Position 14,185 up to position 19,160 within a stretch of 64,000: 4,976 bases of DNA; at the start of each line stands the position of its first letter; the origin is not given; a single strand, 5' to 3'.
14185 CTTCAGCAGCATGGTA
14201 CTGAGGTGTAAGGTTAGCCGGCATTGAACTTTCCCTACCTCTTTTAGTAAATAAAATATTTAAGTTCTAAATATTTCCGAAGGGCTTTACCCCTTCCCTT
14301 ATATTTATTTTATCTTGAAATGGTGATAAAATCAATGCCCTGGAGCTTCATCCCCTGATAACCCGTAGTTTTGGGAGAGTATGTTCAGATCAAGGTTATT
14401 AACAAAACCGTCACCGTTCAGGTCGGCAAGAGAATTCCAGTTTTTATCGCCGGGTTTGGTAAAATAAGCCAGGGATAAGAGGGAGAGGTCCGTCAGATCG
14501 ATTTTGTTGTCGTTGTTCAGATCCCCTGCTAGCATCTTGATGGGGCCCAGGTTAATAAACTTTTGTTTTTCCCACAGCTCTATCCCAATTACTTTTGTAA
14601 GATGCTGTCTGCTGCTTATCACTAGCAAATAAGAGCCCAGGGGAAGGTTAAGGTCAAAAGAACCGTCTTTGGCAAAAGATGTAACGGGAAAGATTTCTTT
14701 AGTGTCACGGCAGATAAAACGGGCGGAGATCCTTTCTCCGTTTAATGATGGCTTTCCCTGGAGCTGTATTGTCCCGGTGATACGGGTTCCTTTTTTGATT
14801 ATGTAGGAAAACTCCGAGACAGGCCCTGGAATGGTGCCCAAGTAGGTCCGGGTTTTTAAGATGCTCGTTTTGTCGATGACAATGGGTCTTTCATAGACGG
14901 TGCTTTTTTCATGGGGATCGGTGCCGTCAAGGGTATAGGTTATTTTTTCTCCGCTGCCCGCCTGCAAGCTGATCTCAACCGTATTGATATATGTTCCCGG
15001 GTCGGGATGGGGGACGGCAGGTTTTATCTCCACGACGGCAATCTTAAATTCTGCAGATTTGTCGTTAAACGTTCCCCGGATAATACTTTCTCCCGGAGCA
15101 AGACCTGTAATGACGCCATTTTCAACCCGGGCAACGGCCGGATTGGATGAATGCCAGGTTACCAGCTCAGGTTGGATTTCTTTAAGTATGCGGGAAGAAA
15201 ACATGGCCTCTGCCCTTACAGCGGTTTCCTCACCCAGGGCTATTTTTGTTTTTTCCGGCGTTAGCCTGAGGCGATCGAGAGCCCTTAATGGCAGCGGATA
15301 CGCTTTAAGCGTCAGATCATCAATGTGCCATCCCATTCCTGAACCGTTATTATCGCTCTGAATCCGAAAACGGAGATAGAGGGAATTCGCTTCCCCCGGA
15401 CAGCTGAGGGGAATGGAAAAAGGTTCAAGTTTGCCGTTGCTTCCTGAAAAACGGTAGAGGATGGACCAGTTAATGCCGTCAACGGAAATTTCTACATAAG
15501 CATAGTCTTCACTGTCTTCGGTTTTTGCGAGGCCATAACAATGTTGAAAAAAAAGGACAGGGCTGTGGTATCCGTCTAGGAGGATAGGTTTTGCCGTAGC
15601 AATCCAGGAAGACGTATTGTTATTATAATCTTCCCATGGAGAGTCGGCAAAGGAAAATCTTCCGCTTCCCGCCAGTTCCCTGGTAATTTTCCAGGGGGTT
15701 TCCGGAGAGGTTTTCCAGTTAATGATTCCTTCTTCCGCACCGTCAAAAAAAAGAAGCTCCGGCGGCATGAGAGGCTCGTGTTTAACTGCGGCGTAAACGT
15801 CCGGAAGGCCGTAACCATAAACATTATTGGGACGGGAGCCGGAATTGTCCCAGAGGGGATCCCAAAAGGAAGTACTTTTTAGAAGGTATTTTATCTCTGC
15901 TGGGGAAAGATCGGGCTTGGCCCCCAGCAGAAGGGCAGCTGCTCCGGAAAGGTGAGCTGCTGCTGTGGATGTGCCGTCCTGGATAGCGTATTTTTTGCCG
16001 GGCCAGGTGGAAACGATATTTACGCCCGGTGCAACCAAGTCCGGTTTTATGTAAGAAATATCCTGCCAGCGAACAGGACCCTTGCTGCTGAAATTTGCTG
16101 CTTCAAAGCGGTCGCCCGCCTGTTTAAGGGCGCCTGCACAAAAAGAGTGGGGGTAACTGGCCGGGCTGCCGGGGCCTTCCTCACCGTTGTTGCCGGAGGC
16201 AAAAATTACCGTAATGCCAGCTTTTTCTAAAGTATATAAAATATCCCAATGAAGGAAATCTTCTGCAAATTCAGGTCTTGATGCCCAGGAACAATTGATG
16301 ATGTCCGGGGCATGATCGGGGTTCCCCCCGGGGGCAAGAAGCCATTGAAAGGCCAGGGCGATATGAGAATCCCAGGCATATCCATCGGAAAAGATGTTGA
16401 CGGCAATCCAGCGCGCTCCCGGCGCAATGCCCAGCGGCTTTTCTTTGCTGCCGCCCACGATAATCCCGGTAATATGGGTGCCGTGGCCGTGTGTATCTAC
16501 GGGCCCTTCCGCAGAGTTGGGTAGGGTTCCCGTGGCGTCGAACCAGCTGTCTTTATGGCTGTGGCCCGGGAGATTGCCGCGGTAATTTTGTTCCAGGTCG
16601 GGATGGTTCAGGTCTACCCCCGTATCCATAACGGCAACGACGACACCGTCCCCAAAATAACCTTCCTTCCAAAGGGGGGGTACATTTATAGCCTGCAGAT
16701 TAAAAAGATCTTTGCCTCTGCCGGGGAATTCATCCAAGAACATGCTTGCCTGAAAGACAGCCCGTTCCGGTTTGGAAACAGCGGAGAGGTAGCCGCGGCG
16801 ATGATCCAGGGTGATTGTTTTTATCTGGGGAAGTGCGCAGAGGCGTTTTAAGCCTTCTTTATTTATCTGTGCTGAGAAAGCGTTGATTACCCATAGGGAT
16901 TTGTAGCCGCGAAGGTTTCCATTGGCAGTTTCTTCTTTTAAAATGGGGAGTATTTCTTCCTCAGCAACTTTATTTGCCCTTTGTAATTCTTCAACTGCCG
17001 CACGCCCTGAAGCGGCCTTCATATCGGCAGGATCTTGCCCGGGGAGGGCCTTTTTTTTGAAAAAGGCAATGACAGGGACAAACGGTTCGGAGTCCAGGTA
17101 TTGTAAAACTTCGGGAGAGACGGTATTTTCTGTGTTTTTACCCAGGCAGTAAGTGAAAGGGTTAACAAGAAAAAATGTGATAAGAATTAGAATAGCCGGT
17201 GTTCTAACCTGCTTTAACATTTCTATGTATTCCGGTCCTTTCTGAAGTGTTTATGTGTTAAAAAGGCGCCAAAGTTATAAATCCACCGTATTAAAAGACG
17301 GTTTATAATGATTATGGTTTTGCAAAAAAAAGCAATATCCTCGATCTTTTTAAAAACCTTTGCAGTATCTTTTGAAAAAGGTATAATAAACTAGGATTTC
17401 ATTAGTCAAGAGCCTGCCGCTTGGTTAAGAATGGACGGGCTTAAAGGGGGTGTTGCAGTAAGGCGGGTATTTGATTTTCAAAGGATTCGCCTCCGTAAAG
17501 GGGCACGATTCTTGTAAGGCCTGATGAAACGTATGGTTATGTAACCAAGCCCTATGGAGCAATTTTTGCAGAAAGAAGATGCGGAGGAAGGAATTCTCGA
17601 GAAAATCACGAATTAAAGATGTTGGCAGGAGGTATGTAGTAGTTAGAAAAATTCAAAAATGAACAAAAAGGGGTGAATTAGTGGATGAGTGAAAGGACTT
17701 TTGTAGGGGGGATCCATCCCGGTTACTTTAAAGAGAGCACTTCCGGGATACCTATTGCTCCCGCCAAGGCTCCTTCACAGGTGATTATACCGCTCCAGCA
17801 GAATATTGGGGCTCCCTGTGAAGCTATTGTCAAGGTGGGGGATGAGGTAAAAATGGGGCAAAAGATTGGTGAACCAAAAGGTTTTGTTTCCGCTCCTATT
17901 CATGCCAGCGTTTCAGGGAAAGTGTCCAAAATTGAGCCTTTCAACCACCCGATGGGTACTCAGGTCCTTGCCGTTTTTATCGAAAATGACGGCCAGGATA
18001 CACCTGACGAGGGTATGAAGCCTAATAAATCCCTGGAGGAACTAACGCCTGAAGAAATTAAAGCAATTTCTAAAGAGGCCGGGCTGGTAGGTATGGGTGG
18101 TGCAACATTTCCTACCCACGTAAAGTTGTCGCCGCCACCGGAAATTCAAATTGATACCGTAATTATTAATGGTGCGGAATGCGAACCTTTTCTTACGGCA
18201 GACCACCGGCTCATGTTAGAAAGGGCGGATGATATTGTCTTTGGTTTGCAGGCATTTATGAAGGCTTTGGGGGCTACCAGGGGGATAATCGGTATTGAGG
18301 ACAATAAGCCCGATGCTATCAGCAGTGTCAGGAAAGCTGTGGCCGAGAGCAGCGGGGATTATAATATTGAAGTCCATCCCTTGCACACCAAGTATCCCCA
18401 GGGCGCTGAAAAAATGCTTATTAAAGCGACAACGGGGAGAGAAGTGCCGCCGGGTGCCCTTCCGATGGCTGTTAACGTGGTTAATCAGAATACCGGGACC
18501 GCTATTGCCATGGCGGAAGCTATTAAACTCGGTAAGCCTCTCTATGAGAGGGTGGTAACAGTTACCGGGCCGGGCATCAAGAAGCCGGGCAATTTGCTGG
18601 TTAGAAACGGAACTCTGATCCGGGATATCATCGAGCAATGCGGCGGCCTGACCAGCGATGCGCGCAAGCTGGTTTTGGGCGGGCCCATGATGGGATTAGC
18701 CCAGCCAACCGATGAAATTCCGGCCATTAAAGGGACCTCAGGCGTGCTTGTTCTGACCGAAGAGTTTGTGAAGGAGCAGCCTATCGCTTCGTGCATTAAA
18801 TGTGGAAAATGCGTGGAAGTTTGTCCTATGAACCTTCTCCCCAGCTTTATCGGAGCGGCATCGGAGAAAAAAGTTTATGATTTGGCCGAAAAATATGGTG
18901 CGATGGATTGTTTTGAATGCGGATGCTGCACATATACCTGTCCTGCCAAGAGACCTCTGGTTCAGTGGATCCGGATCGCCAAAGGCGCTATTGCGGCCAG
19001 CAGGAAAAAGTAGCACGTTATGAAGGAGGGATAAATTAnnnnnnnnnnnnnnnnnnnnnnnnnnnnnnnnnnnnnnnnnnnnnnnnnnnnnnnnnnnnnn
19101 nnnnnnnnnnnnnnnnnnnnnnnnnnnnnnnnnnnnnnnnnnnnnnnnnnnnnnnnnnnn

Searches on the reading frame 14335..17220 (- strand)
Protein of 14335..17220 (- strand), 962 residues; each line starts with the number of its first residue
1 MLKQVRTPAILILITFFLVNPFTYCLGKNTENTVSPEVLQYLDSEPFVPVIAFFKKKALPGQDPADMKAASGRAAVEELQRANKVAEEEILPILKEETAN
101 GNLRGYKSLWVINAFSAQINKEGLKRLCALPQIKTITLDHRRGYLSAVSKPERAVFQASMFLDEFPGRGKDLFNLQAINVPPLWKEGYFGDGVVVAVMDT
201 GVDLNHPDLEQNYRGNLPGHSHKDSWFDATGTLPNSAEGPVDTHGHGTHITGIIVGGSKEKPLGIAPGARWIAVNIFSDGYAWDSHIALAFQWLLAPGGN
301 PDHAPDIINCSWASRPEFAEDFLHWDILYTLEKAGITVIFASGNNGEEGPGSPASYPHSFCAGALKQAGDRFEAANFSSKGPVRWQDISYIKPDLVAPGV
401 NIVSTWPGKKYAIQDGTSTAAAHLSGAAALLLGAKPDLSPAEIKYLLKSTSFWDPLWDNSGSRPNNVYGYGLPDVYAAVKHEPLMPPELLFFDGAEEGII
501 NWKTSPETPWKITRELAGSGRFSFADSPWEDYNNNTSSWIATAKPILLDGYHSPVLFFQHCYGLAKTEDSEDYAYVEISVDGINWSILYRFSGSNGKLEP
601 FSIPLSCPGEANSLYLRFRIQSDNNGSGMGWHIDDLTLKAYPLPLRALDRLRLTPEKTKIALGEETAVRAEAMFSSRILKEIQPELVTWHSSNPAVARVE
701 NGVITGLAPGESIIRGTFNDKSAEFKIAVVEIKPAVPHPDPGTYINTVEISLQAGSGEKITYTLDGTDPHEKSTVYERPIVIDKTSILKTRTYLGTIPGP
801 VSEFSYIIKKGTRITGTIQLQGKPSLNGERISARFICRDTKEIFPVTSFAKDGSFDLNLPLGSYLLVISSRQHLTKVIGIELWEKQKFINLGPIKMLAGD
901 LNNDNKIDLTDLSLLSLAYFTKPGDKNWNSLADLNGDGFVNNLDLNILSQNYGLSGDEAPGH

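Call 16: search_protein_families(library=pfam, proteins=[window:14335-17220:-], max_evalue=0.00001)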
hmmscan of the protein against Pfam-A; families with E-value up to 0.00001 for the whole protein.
window:14335-17220:- (962 aa): 4 families
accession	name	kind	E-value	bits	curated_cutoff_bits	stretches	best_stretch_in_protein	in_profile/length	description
PF00082.27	Peptidase_S8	-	1e-49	169.9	21.8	1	190-471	1-288/288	Subtilase family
PF13287.12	Fn3_assoc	-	2.5e-11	44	23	1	751-806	2-59/59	Fn3 associated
PF13290.12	CHB_HEX_C_1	-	1.6e-10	41.2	22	1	739-792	1-55/67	Chitobiase/beta-hexosaminidase C-terminal domain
PF00404.24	Dockerin_1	-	9.2e-08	32.6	22.9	1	898-950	1-54/57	Dockerin type I domain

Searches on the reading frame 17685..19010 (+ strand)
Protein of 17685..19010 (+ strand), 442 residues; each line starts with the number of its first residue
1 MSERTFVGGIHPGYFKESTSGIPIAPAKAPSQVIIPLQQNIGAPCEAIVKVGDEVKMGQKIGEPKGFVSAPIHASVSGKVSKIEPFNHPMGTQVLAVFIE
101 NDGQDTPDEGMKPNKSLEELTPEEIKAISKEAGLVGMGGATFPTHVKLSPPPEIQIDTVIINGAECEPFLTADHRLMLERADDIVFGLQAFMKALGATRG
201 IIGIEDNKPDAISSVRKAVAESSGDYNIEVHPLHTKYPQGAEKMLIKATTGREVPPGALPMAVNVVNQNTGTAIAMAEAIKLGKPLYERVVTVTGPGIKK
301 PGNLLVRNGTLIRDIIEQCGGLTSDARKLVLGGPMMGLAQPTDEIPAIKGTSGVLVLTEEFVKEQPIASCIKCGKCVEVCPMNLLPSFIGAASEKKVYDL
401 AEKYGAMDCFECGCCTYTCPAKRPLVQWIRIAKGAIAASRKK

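Call 16: search_protein_families(library=pfam, proteins=[window:17685-19010:+], max_evalue=0.00001)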
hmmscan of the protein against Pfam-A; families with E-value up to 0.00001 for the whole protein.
window:17685-19010:+ (442 aa): 8 families
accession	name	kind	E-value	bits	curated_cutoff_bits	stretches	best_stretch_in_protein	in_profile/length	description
PF01512.22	Complex1_51K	-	3.1e-53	180.2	31.2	1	130-276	2-148/150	Nuo51 FMN-binding domain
PF13375.12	RnfC_N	-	1.1e-36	125.4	25.6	1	5-104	2-101/101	RnfC Barrel sandwich hybrid domain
PF10531.15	SLBB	-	6e-15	55.2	27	1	290-338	1-54/55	SLBB domain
PF12838.12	Fer4_7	-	2.1e-08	34.9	27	1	369-421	1-50/52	4Fe-4S dicluster domain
PF13237.11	Fer4_10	-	1.3e-07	31.9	25.5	1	369-420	8-53/53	4Fe-4S dicluster domain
PF13534.11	Fer4_17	-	5.2e-07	30.6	22.2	0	363-384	39-60/61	4Fe-4S dicluster domain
PF13183.11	Fer4_8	-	9e-07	29.8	27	0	368-422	3-67/68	4Fe-4S dicluster domain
PF13187.11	Fer4_9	-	9.3e-06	26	27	0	364-383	31-50/52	4Fe-4S dicluster domain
